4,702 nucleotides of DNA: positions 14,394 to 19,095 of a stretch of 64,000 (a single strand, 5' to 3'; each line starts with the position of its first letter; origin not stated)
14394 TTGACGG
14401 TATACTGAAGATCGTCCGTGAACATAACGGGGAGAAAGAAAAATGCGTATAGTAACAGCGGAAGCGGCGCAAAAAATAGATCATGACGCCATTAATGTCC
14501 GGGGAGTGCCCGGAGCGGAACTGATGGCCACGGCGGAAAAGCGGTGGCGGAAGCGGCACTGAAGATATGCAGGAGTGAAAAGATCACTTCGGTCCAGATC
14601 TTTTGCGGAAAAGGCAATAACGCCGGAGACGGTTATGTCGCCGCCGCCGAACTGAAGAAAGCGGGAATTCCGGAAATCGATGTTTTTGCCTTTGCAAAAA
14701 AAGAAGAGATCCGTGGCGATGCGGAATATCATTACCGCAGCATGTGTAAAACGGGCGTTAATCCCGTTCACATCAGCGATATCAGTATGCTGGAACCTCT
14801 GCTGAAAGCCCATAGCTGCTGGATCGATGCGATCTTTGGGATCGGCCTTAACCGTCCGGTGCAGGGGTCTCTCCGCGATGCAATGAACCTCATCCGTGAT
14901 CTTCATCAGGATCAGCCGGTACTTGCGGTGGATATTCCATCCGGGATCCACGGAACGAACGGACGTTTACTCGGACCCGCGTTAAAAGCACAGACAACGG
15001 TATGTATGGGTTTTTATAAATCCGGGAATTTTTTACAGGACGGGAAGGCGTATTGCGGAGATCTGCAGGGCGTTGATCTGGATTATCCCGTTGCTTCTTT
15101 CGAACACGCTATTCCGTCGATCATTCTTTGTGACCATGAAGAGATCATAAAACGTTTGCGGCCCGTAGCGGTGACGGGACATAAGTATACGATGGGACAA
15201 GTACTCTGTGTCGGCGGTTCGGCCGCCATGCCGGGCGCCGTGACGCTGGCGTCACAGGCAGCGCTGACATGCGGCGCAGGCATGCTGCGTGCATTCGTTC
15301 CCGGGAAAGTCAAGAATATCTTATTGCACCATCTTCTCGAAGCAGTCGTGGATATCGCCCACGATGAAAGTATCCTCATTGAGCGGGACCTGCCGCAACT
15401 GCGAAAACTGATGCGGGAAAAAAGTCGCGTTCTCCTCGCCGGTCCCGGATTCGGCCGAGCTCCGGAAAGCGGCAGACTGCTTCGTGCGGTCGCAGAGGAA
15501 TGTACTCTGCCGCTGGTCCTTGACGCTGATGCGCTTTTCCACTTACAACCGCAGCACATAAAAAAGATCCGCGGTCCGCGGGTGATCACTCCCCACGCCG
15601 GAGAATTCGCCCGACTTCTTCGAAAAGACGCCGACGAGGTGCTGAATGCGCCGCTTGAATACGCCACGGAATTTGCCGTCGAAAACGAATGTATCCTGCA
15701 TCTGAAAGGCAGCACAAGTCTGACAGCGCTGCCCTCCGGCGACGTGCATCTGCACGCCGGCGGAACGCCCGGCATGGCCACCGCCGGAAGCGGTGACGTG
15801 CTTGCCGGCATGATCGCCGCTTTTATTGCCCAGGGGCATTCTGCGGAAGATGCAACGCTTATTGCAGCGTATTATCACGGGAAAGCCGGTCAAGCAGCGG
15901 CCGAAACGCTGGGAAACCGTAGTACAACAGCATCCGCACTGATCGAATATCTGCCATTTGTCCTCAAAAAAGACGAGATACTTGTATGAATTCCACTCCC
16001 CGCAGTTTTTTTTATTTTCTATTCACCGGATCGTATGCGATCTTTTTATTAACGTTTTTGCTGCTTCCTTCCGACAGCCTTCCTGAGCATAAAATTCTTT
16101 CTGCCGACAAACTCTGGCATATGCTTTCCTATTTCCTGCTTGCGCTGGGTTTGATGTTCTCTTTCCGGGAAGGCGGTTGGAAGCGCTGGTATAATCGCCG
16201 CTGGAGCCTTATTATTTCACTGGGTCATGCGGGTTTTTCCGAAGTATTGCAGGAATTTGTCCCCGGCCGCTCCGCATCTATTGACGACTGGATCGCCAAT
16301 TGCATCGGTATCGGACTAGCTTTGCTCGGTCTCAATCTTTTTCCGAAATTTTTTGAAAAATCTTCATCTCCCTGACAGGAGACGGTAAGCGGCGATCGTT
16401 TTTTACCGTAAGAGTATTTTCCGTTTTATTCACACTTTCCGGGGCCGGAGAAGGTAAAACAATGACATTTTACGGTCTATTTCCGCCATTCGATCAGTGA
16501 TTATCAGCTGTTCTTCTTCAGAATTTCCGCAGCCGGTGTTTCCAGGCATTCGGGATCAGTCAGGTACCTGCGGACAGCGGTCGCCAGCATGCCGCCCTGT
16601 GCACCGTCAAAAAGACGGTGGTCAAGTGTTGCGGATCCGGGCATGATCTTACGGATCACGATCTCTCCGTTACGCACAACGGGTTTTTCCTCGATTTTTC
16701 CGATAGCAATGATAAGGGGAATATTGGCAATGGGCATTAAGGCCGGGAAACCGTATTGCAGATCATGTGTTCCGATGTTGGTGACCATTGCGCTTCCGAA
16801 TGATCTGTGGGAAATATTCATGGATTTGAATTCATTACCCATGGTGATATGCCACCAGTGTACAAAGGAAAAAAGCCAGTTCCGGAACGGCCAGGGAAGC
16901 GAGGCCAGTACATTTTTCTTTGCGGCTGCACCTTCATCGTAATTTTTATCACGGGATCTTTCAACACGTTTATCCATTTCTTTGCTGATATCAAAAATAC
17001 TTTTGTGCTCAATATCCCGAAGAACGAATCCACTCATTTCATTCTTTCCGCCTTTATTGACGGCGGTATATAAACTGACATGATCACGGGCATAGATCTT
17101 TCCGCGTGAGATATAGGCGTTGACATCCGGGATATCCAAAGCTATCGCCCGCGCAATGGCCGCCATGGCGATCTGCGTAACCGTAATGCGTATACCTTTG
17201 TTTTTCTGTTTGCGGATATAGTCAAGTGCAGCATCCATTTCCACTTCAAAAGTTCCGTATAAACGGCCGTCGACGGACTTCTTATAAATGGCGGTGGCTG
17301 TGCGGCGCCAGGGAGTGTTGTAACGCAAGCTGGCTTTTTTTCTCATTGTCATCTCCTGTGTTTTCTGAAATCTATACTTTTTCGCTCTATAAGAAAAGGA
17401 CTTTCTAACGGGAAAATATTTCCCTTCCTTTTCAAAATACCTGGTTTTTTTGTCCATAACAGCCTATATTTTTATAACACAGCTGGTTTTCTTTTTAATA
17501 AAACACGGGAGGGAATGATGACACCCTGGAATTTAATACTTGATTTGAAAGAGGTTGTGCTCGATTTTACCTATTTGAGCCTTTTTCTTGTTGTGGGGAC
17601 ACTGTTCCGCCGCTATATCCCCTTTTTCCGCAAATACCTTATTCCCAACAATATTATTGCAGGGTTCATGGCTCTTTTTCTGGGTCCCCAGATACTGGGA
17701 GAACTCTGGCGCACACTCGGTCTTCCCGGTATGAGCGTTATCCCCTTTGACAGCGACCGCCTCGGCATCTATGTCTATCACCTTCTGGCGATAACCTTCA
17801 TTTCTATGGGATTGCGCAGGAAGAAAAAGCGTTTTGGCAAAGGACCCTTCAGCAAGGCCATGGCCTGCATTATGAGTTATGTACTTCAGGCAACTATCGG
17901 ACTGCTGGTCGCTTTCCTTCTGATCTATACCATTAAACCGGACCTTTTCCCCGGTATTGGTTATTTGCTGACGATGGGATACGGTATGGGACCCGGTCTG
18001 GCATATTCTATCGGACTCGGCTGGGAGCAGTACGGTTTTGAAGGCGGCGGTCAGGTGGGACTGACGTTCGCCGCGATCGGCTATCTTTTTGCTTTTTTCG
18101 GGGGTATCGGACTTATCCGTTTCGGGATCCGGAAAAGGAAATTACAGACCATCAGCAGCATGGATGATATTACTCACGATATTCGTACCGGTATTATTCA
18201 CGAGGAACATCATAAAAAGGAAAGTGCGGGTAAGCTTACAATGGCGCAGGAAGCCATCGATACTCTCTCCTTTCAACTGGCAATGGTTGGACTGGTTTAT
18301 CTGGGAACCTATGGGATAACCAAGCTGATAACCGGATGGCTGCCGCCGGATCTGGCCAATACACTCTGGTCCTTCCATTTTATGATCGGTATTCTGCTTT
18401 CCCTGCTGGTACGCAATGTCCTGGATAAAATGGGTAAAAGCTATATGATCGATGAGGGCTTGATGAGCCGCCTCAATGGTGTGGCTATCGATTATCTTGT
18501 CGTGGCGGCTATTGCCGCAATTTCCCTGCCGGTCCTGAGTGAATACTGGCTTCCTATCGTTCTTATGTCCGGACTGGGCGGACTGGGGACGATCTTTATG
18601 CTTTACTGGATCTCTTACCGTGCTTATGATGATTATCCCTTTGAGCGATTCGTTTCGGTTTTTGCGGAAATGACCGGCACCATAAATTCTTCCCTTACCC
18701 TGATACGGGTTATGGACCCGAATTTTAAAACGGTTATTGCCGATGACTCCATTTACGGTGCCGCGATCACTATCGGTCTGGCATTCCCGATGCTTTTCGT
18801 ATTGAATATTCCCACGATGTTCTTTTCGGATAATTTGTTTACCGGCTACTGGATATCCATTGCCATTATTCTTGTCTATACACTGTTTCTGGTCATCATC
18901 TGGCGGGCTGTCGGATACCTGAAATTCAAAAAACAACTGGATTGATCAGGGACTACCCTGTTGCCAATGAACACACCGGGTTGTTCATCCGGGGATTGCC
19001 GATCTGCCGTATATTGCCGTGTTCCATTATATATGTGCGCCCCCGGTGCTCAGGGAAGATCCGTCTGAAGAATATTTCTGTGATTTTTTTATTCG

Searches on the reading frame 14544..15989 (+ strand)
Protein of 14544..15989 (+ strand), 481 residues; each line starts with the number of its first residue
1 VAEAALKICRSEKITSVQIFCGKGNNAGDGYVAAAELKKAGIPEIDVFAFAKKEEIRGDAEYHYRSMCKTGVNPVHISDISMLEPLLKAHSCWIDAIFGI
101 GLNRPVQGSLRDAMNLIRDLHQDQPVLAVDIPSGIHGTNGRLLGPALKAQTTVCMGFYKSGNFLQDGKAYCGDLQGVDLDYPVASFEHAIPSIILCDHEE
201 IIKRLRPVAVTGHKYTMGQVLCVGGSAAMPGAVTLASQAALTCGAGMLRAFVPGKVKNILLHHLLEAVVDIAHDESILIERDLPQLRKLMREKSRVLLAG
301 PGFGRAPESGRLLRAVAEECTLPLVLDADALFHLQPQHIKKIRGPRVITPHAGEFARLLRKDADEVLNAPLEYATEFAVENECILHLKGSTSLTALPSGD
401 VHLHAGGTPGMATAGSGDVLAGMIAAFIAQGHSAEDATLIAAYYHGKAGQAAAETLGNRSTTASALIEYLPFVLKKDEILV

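Call 52: find_homologous_proteins(query=window:14544-15989:+, max_evalue=1e-40)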
Query window:14544-15989:+ (481 aa): 5432 proteins with E <= 1e-40 among 8000 candidates; the best 120 are listed.
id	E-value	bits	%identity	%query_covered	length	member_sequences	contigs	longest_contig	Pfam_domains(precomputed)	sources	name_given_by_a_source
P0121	7.4e-285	963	89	100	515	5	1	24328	PF01256.23,PF03853.22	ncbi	ncbi:MAG: NAD(P)H-hydrate dehydratase [Fidelibacterota bacterium]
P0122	4.5e-203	694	66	100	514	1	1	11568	PF01256.23,PF03853.22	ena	-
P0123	3.0e-198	678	64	100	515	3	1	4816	PF01256.23,PF03853.22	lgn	-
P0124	2.3e-187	642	61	99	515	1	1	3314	PF01256.23,PF03853.22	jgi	jgi:ADP-dependent NAD(P)H-hydrate dehydratase / NAD(P)H-hydrate epimerase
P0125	6.8e-187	640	62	100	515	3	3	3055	PF01256.23,PF03853.22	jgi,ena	jgi:NAD(P)H-hydrate epimerase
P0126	9.8e-182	623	59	99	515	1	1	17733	PF01256.23,PF03853.22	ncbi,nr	ncbi:MAG: NAD(P)H-hydrate dehydratase [Candidatus Marinimicrobia bacterium]|nr:NAD(P)H-hydrate dehyd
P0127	2.6e-181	622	58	99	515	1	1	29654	PF01256.23,PF03853.22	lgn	-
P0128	6.4e-180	617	59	100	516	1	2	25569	PF01256.23,PF03853.22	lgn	-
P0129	7.9e-180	617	59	100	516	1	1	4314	PF01256.23,PF03853.22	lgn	-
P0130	5.4e-179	614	58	100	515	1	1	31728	PF08543.18,PF01256.23,PF03853.22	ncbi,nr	ncbi:MAG: NAD(P)H-hydrate dehydratase [Candidatus Marinimicrobia bacterium]|nr:NAD(P)H-hydrate dehyd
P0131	9.5e-179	613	59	100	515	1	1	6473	PF01256.23,PF03853.22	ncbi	-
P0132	2.6e-178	612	58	100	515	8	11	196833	PF01256.23,PF02110.21,PF03853.22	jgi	jgi:NAD(P)H-hydrate epimerase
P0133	1.7e-177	609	58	100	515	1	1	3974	PF08543.18,PF01256.23,PF03853.22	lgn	-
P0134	1.8e-177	609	58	100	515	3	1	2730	PF01256.23,PF02110.21,PF03853.22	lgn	-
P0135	1.8e-176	606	57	100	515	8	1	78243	PF01256.23,PF03853.22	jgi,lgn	jgi:NAD(P)H-hydrate epimerase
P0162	6.4e-128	446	72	60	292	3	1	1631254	PF08543.18,PF01256.23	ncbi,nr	ncbi:MAG: NAD(P)H-hydrate dehydratase [Candidatus Marinimicrobia bacterium]|nr:NAD(P)H-hydrate dehyd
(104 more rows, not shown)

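Call 53: find_encoding_contigs(protein=P0121, flank=10000, max_places=3)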
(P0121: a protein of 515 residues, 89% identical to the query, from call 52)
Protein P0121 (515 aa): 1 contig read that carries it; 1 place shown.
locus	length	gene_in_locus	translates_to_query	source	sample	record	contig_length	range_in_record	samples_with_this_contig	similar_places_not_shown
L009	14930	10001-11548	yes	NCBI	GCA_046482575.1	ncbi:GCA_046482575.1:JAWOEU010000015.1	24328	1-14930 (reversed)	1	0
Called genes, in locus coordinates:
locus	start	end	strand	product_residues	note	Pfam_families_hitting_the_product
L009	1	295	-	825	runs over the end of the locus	PF00521:DNA_topoisoIV, PF03989:DNA_gyraseA_C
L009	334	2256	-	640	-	PF02518:HATPase_c, PF00204:DNA_gyraseB, PF01751:Toprim, PF00986:DNA_gyraseB_C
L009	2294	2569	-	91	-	PF05258:DciA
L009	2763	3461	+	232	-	-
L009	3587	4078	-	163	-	PF01740:STAS (weak)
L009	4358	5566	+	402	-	PF00162:PGK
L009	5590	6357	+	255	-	PF00121:TIM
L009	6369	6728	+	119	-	PF03840:SecG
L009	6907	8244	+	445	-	PF25063:ARM_TT21_C (weak), PF13414:TPR_11, PF13432:TPR_16, PF14559:TPR_19, PF25063:ARM_TT21_C, PF00515:TPR_1, PF13424:TPR_12, PF13432:TPR_16, +21 more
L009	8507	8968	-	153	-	PF09055:Sod_Ni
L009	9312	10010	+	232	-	PF00702:Hydrolase, PF13419:HAD_2, PF13242:Hydrolase_like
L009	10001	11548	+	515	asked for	PF03853:YjeF_N, PF01256:Carb_kinase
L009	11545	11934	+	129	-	PF04892:VanZ-LLP1, PF10043:DUF2279 (weak)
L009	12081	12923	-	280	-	PF00198:2-oxoacid_dh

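Call 54: find_encoding_contigs(protein=P0162, flank=10000, max_places=3)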
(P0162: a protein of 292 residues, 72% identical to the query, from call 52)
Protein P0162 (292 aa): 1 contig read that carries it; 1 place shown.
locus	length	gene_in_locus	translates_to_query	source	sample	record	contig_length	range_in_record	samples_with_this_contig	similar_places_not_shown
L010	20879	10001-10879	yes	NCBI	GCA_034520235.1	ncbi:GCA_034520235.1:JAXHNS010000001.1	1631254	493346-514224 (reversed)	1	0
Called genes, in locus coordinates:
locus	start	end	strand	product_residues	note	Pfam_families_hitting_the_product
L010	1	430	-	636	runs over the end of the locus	PF00521:DNA_topoisoIV, PF03989:DNA_gyraseA_C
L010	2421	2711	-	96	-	PF05258:DciA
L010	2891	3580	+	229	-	PF01841:Transglut_core (weak)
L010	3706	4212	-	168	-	PF01740:STAS (faint)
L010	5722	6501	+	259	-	PF00121:TIM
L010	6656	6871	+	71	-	-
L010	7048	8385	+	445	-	-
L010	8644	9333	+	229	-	PF00702:Hydrolase, PF13419:HAD_2, PF13242:Hydrolase_like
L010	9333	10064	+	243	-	PF03853:YjeF_N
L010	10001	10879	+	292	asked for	PF01256:Carb_kinase, PF08543:Phos_pyr_kin (weak)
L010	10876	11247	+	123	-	PF04892:VanZ-LLP1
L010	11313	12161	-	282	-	PF00198:2-oxoacid_dh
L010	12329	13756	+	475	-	PF03616:Glt_symporter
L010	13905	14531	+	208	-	PF01712:dNK, PF13238:AAA_18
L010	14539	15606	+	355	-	PF01063:Aminotran_4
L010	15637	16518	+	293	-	-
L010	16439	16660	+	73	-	-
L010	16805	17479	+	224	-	-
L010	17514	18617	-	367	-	PF12705:PDDEXK_1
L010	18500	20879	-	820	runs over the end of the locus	PF12705:PDDEXK_1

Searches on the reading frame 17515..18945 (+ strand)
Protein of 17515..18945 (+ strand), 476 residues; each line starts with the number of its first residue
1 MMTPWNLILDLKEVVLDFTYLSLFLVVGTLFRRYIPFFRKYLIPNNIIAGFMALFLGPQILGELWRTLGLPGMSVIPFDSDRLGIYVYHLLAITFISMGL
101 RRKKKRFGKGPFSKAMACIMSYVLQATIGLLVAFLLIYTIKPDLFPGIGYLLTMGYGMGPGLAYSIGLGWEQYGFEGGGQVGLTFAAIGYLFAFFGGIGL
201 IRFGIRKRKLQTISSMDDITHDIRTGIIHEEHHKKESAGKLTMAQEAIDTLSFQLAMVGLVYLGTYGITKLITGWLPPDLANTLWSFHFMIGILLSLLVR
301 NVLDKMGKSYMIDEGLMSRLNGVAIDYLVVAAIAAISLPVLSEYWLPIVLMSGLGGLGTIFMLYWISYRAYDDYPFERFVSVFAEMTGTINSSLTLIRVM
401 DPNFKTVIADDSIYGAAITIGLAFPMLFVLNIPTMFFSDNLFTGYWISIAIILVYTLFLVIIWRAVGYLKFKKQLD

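Call 25: find_encoding_contigs(protein=window:17515-18945:+, flank=10000, max_places=4)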
Protein window:17515-18945:+ (476 aa): no gene with exactly this product is on record in the collection.
